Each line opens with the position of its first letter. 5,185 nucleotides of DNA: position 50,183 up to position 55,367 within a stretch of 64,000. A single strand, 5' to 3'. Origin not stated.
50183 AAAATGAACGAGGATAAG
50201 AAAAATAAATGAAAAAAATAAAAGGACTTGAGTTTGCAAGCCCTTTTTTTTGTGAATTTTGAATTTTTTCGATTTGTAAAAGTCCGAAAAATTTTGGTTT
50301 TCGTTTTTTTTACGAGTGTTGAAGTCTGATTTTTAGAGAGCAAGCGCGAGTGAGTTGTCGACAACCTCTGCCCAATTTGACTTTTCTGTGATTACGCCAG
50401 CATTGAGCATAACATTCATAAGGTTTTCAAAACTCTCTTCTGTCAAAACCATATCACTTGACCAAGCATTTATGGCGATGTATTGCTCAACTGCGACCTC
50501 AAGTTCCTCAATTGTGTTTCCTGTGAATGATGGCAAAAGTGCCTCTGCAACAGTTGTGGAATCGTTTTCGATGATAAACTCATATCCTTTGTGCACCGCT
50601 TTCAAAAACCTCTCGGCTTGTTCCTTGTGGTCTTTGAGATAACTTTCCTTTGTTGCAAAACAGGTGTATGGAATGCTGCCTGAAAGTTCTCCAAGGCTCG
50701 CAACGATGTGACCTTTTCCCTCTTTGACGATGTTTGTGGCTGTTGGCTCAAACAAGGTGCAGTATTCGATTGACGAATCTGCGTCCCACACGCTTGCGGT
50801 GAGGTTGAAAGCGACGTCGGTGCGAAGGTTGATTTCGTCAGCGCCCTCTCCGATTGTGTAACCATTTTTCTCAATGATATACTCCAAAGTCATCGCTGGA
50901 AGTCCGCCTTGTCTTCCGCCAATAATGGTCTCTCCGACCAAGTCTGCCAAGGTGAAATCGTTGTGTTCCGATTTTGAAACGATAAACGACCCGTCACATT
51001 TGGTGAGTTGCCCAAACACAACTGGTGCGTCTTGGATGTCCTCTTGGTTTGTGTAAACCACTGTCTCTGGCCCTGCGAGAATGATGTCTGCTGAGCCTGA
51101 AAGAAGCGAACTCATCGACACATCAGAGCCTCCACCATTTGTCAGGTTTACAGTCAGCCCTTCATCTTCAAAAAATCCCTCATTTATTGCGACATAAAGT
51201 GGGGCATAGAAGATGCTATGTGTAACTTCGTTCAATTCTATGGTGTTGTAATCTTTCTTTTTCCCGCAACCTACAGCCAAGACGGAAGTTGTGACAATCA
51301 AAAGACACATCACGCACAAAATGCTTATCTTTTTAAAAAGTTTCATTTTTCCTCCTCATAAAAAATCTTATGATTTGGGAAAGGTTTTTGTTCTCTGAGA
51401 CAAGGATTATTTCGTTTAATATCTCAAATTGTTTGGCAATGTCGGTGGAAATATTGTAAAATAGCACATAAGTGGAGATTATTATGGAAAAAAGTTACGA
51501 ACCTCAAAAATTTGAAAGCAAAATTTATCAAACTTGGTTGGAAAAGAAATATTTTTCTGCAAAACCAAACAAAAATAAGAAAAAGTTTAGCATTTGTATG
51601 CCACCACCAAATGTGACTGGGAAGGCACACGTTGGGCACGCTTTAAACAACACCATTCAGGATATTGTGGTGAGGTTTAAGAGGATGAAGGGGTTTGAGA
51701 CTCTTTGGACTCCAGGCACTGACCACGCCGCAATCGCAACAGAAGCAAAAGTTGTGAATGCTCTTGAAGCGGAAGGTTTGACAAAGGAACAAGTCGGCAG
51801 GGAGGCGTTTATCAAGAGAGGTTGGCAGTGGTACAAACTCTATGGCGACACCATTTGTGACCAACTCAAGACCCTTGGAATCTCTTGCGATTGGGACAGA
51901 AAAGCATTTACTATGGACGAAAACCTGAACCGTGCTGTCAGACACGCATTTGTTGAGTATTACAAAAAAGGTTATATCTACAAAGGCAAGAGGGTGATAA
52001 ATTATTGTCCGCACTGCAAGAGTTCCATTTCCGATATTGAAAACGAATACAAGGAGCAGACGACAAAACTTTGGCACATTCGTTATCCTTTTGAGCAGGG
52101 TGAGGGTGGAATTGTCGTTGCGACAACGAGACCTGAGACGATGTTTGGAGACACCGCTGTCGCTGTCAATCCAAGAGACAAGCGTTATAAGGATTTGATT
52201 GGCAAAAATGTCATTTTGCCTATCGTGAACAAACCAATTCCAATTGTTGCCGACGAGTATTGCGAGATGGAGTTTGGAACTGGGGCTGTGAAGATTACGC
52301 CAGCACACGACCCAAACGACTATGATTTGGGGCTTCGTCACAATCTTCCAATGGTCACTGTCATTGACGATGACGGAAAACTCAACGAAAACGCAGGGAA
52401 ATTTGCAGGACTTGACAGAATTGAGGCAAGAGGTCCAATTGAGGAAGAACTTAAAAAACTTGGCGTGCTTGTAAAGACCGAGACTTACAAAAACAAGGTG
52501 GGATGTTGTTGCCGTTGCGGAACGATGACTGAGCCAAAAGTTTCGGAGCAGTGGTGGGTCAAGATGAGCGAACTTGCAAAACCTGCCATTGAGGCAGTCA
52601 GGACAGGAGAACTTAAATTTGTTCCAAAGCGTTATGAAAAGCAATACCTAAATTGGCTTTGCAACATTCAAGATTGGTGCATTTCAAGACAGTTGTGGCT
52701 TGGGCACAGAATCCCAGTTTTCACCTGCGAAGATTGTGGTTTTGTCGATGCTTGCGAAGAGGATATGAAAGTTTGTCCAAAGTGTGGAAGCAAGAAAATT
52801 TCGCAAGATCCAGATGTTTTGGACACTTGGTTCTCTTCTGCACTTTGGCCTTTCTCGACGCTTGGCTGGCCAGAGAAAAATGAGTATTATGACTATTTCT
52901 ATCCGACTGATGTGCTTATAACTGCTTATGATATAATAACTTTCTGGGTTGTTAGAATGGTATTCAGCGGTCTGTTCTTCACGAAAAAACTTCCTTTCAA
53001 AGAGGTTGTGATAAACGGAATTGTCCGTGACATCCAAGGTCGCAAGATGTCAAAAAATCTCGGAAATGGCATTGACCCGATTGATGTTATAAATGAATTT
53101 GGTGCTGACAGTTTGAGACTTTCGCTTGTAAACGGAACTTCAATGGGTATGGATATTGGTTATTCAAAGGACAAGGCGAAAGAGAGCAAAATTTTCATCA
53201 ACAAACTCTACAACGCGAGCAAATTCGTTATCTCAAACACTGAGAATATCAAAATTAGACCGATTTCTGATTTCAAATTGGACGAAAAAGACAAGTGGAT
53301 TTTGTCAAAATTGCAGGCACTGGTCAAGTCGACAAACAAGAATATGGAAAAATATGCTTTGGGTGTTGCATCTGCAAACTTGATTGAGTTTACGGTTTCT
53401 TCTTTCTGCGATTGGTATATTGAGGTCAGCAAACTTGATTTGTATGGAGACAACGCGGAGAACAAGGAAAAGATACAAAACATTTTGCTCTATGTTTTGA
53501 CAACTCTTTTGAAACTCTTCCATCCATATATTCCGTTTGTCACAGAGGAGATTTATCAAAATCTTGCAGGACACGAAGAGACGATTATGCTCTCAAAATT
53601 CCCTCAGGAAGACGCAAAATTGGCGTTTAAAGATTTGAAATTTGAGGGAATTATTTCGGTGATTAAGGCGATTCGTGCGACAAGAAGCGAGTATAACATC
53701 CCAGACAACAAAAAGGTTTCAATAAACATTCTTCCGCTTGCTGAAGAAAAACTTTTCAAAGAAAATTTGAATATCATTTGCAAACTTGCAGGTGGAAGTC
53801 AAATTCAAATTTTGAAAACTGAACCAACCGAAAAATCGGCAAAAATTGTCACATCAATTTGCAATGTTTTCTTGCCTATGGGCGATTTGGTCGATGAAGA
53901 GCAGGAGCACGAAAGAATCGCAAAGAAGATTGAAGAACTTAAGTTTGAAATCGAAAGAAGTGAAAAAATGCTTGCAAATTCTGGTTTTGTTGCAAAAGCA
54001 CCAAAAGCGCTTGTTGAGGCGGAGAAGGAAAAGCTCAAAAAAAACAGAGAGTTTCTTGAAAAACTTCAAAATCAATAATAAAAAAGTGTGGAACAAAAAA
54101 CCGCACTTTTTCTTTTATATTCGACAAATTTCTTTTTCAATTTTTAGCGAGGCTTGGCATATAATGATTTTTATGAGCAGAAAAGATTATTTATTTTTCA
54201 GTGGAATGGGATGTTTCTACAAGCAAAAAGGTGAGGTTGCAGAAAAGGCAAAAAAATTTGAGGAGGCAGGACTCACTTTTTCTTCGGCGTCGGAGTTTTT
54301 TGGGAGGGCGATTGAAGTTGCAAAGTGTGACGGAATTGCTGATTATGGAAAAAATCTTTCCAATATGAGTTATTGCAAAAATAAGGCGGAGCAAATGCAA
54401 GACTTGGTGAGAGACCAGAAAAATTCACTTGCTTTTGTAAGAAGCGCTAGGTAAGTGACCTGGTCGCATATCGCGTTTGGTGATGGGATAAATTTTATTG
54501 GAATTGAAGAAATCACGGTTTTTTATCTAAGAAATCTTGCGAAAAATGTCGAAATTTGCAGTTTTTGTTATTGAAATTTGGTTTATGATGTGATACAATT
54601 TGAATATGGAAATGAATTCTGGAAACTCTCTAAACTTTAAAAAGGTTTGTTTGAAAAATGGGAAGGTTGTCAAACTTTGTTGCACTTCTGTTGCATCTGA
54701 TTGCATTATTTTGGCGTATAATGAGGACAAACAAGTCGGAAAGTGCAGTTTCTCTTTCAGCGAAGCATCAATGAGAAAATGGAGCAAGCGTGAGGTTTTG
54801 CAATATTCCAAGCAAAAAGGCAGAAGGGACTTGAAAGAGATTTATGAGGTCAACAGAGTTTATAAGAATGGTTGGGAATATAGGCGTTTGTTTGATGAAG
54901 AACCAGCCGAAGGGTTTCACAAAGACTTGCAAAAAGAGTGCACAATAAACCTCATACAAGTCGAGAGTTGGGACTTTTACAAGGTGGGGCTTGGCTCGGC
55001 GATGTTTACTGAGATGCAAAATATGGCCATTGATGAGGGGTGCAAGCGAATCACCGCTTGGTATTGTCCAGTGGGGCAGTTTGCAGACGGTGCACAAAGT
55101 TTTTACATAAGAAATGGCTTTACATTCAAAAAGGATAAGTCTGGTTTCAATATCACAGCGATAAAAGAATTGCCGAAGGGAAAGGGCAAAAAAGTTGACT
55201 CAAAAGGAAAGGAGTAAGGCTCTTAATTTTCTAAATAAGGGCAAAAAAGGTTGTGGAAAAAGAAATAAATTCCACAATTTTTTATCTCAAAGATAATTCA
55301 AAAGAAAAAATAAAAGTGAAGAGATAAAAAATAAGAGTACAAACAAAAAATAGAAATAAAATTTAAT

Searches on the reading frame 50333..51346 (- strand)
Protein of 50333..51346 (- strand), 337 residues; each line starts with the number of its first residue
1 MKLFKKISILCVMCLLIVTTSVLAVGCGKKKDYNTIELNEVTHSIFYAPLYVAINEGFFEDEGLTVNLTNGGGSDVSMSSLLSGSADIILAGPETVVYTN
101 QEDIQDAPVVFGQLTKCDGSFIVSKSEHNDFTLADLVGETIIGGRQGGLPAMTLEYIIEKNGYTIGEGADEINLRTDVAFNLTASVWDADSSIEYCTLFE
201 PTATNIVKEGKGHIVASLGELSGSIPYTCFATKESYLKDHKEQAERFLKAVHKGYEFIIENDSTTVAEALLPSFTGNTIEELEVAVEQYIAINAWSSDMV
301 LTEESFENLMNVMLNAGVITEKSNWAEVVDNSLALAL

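Call 75: search_protein_families(library=pfam, max_evalue=0.00001, proteins=[window:50333-51346:-])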
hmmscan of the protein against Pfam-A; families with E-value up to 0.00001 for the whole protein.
window:50333-51346:- (337 aa): 2 families
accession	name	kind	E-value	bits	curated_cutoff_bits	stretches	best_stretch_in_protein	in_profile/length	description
PF09084.16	NMT1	-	5.2e-19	69.4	20.5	1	48-261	5-212/216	NMT1/THI5 like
PF13379.11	NMT1_2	-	1.9e-10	41.4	24.7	1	47-259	18-239/252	NMT1-like family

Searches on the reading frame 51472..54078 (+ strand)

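Call 77: search_protein_families(library=pfam, max_evalue=0.00001, proteins=[window:51472-54078:+])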
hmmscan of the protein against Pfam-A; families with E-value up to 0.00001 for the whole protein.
window:51472-54078:+ (868 aa): 5 families
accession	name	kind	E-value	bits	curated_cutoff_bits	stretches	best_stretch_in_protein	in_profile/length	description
PF00133.28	tRNA-synt_1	-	2e-134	448.9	22.7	1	17-562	1-411/414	tRNA synthetases class I (I, L, M and V)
PF08264.19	Anticodon_1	-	6.3e-40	136.9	25.1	1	607-752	1-147/148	Anticodon-binding domain of tRNA ligase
PF09334.17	tRNA-synt_1g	-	3.7e-24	85.7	20.1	1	44-188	6-132/391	tRNA synthetases class I (M)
PF13603.12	tRNA-synt_1_2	-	6.6e-13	49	25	1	244-303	86-145/185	Leucyl-tRNA synthetase, editing domain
PF10458.14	Val_tRNA-synt_C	-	3e-11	43.8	25.9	1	810-867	3-60/66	Valyl tRNA synthetase tRNA binding arm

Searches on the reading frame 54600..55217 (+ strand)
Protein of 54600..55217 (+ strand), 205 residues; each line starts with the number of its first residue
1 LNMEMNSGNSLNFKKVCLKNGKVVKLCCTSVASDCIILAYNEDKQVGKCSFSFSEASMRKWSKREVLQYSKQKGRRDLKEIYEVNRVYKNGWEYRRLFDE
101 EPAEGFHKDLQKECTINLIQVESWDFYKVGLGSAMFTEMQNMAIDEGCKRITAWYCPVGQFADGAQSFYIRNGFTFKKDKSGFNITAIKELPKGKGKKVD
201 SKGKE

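Call 75: search_protein_families(library=pfam, max_evalue=0.00001, proteins=[window:54600-55217:+])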
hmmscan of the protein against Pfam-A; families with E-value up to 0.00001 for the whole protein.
window:54600-55217:+ (205 aa): 0 families

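Call 76: search_protein_families(library=pfam, max_evalue=0.01, proteins=[window:54600-55217:+])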
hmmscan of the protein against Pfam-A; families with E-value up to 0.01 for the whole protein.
window:54600-55217:+ (205 aa): 1 family
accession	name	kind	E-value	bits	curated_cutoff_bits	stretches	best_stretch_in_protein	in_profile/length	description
PF13508.13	Acetyltransf_7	-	0.0019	18.9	27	0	129-175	43-83/84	Acetyltransferase (GNAT) domain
